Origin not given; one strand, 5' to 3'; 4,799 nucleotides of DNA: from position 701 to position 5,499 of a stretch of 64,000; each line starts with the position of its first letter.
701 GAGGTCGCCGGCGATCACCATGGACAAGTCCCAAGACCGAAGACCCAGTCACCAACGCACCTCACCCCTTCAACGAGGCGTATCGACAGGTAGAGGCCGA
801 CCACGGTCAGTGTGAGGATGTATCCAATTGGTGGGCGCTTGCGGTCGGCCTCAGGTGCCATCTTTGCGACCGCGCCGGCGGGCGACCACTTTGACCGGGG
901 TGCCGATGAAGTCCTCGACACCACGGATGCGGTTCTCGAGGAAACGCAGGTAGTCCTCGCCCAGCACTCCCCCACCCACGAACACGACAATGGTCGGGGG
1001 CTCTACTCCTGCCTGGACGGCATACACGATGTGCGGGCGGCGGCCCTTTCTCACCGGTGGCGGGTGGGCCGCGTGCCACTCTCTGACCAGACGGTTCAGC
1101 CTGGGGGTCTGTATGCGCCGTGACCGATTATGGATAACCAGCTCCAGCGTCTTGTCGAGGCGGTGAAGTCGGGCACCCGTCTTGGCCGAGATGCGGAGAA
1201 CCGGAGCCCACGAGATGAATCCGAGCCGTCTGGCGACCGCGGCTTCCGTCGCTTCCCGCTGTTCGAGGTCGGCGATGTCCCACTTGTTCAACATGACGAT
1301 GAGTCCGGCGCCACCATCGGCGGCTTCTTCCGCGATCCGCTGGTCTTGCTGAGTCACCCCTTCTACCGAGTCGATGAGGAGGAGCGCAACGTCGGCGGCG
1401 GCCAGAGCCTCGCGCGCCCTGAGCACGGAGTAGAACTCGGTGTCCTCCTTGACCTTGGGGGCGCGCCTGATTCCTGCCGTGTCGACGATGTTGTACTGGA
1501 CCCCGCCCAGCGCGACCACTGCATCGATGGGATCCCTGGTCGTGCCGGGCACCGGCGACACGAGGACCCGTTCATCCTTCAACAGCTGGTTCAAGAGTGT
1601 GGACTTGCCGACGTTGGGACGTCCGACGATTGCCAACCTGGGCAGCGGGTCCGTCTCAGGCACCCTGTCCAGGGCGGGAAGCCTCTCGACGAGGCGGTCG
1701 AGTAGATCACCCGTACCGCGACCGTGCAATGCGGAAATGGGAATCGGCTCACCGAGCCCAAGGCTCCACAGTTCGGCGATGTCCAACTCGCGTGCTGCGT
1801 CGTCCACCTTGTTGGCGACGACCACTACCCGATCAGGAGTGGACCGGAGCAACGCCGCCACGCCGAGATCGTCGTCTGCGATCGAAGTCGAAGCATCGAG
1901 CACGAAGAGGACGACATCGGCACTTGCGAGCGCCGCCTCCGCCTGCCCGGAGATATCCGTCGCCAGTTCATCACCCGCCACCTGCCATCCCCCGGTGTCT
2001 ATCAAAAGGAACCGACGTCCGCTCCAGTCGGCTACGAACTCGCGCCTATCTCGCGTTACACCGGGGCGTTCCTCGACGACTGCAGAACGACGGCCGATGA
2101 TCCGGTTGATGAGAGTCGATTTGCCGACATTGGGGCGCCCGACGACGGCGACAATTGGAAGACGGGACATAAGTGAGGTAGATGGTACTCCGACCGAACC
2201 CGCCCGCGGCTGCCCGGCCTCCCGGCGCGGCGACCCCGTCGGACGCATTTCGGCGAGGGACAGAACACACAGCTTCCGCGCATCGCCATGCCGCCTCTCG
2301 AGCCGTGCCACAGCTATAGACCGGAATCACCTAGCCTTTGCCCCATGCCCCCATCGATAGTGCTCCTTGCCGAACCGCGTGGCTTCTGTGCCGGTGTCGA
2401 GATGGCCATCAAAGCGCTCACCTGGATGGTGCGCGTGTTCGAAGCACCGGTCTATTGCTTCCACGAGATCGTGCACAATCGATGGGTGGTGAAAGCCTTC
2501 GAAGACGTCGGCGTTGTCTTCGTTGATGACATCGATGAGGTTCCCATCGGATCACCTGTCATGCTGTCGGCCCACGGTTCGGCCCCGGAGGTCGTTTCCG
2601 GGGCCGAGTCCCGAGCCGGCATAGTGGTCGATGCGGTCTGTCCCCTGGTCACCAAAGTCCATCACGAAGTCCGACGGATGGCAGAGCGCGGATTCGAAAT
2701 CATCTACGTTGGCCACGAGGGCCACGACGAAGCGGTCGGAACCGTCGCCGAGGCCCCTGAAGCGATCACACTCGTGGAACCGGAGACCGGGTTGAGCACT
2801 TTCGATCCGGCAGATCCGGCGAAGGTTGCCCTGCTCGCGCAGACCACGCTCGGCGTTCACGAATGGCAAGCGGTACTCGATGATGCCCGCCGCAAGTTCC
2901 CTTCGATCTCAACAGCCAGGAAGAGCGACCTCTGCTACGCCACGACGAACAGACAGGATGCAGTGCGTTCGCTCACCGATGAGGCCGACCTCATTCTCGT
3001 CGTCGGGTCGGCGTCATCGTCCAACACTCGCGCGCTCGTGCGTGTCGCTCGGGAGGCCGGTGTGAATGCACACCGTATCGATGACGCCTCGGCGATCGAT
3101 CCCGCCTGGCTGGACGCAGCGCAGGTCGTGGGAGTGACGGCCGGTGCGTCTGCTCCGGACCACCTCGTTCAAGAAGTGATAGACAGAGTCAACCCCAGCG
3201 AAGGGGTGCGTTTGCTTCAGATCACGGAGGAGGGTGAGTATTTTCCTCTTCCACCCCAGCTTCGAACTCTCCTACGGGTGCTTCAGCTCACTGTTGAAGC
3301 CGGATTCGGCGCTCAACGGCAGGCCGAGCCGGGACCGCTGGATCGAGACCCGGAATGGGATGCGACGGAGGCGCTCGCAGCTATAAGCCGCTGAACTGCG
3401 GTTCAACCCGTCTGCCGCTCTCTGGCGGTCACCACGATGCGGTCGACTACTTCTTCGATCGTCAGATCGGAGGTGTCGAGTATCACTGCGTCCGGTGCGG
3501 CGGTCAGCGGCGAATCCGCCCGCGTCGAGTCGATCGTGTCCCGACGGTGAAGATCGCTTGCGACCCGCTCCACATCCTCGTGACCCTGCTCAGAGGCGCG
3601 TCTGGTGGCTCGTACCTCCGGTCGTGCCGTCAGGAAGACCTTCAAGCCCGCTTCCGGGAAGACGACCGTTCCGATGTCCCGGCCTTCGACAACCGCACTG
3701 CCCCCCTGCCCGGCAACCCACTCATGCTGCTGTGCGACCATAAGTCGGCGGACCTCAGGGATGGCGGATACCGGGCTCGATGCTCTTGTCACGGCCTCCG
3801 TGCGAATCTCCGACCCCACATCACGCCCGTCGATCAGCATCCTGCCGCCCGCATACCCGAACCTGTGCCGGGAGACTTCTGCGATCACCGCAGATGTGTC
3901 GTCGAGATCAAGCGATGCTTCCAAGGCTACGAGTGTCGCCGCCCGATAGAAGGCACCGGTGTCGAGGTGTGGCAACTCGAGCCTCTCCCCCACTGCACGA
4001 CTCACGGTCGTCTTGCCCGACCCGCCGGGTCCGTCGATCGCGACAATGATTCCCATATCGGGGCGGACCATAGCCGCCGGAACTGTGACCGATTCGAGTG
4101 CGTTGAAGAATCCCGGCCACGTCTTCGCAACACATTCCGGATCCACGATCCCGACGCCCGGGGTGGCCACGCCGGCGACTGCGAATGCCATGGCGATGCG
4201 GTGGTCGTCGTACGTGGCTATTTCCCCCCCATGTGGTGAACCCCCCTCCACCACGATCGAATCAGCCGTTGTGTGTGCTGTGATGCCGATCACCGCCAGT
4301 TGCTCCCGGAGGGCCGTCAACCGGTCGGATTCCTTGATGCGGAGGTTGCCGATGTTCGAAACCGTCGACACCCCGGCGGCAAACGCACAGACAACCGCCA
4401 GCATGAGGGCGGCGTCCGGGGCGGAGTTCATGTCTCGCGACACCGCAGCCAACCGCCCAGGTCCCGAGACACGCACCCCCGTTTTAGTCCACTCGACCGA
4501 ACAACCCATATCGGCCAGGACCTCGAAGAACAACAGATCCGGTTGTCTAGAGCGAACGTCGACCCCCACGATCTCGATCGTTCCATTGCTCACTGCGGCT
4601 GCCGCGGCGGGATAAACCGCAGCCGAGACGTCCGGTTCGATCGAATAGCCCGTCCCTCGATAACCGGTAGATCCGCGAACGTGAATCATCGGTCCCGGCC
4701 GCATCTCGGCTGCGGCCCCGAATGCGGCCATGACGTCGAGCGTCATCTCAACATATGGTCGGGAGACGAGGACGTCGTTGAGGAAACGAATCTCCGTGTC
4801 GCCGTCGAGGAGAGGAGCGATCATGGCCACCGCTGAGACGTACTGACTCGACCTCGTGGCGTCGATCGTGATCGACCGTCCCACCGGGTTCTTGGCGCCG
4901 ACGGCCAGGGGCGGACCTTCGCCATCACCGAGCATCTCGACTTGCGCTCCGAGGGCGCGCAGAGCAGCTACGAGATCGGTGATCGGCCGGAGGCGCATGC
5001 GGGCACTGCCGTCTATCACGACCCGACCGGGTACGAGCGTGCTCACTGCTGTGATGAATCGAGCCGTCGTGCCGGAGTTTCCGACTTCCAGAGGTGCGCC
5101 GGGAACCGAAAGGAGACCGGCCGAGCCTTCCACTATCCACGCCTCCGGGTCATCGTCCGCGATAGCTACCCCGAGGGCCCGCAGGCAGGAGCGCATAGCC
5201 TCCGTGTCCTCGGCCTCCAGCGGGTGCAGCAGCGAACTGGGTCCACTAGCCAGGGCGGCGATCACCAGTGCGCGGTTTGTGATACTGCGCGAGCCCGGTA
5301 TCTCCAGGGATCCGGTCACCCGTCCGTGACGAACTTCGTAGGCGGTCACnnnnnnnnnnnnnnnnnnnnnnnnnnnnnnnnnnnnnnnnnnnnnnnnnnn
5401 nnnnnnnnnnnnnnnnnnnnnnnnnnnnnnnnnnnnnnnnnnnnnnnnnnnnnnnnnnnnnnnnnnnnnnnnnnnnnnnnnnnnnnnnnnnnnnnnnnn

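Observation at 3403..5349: In-frame AroA-Cmk fusion protein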

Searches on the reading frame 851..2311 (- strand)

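Call 3: search_protein_families(library=pfam, proteins=[window:851-2311:-])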
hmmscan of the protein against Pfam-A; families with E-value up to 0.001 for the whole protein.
window:851-2311:- (486 aa): 19 families
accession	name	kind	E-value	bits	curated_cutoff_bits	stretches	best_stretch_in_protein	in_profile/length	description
PF01926.29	MMR_HSR1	-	6.7e-54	181.3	21.9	2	226-343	2-113/113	50S ribosome-binding GTPase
PF02421.24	FeoB_N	-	4.6e-26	91.6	27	2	54-205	3-154/156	Ferrous iron transport protein B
PF00009.33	GTP_EFTU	-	3.6e-23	82.6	26.5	2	300-388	87-181/188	Elongation factor Tu GTP binding domain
PF14714.11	KH_dom-like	-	6.3e-22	78.1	27.3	1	399-478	1-81/81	KH-domain-like of EngA bacterial GTPase enzymes, C-terminal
PF00350.29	Dynamin_N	-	5.8e-16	59.4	27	0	54-82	1-29/168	Dynamin family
PF04548.22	AIG1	-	2.8e-13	50.1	27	2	55-155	4-107/212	AIG1 family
PF03193.22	RsgA_GTPase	-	1.4e-09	38.4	30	0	53-79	108-134/174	RsgA GTPase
PF05621.17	TniB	-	2.1e-07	31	22.4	0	205-248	17-60/189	Bacterial TniB protein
PF08477.19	Roc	-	2.7e-07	31.3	27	0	54-170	2-119/119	Ras of Complex, Roc, domain of DAPkinase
PF00071.28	Ras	-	6.5e-06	26.3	21.6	0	226-382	2-149/162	Ras family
PF13191.12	AAA_16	-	4.8e-05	24.4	32.6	0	212-251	14-55/167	AAA ATPase domain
PF13401.12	AAA_22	-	5.9e-05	23.8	27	0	226-315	8-92/130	AAA domain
PF00005.33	ABC_tran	-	0.00012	23.1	25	0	225-247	13-35/137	ABC transporter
PF00025.27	Arf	-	0.00012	22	22.3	0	225-364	16-146/174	ADP-ribosylation factor family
PF00931.28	NB-ARC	-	0.0003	20.6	23.5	0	221-246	19-41/248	NB-ARC domain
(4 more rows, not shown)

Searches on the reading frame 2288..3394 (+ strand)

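Call 3: search_protein_families(library=pfam, proteins=[window:2288-3394:+])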
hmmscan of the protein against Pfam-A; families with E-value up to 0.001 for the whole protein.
window:2288-3394:+ (368 aa): 1 family
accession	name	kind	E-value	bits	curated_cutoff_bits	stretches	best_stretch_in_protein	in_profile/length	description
PF02401.23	LYTB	-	1.3e-84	284.1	24.5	1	25-301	1-266/267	LytB protein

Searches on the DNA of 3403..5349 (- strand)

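Call 49: search_rna_families(sources=[L017, L019, L022, L023, L024, L025, L076], threshold=gathering)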
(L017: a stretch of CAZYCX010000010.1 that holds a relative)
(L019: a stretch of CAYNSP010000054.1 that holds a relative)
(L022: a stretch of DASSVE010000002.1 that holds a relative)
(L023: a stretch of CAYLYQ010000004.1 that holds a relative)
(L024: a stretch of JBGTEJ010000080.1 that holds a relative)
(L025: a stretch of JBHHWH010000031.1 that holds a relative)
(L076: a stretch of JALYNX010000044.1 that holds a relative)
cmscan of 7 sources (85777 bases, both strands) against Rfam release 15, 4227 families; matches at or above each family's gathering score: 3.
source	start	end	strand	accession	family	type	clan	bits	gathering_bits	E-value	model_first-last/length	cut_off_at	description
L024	10213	10286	+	RF00005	tRNA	Gene; tRNA;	CL00001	66.1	29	4.8e-12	1-71/71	no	tRNA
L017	11636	11709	-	RF00005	tRNA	Gene; tRNA;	CL00001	65.6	29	6.7e-12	1-71/71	no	tRNA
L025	13571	13622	-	RF00005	tRNA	Gene; tRNA;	CL00001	34.9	29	0.002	21-71/71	5'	tRNA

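Call 52: search_rna_families(source=L022, start=7200, end=7420, threshold=evalue, max_evalue=10, show_alignments=2)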
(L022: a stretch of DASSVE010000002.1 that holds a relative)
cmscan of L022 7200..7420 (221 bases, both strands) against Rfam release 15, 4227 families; matches with E-value up to 10: 6.
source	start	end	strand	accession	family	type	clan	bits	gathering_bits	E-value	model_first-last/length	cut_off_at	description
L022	7313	7362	+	RF00192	BLV_package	Cis-reg;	-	14.7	70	0.58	1-55/55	no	Bovine leukaemia virus RNA packaging signal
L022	7270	7356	-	RF02932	Betaproteobacteria-1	Gene; sRNA;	-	14.2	49.4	1.2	1-120/120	no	Betaproteobacteria-1 RNA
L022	7368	7411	-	RF01526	ceN106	Gene; snRNA; snoRNA; CD-box;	-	13.8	60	3.2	1-77/77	no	C. elegans snoRNA ceN106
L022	7298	7358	-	RF02458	Virus_CITE_3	Cis-reg;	-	11.5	100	8.4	1-122/122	no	Aureusvirus cap-independent translation element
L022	7339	7394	-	RF02038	SPRY4-IT1_1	Gene; lncRNA;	-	10.7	50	6.2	45-91/91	no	SPRY4-IT1 conserved region 1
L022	7384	7409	-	RF02166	PVT1_3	Gene; lncRNA;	-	7.6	45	7.9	70-95/95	no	Pvt1 oncogene conserved region 3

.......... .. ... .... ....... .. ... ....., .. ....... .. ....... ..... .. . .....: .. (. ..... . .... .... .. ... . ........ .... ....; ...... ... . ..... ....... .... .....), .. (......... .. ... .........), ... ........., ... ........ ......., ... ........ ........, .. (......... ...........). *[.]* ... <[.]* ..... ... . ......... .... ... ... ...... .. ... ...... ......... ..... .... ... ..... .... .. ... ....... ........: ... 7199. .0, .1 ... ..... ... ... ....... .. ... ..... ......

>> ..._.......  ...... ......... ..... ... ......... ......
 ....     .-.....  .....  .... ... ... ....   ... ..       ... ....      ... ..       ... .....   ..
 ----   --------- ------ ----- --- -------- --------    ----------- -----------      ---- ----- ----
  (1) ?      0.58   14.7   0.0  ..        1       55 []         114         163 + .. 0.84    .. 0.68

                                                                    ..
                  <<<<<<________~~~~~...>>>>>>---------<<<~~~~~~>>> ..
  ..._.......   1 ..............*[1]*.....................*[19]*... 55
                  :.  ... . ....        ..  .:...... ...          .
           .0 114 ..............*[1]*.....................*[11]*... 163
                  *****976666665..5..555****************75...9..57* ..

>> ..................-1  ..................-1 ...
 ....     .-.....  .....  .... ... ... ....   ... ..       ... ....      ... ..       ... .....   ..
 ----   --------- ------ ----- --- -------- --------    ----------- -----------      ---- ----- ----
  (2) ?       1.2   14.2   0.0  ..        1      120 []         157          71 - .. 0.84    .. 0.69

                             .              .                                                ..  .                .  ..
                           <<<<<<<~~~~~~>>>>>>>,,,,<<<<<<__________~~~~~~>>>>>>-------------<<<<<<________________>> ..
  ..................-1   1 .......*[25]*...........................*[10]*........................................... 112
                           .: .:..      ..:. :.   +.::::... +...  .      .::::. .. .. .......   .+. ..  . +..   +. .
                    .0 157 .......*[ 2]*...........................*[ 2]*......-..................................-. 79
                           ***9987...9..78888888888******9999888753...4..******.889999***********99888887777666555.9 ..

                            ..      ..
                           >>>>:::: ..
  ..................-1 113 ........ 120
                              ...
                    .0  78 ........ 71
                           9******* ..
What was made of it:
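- Tried and rejected: There was no match for the spacer element of the sister clade (calls 49, 52).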
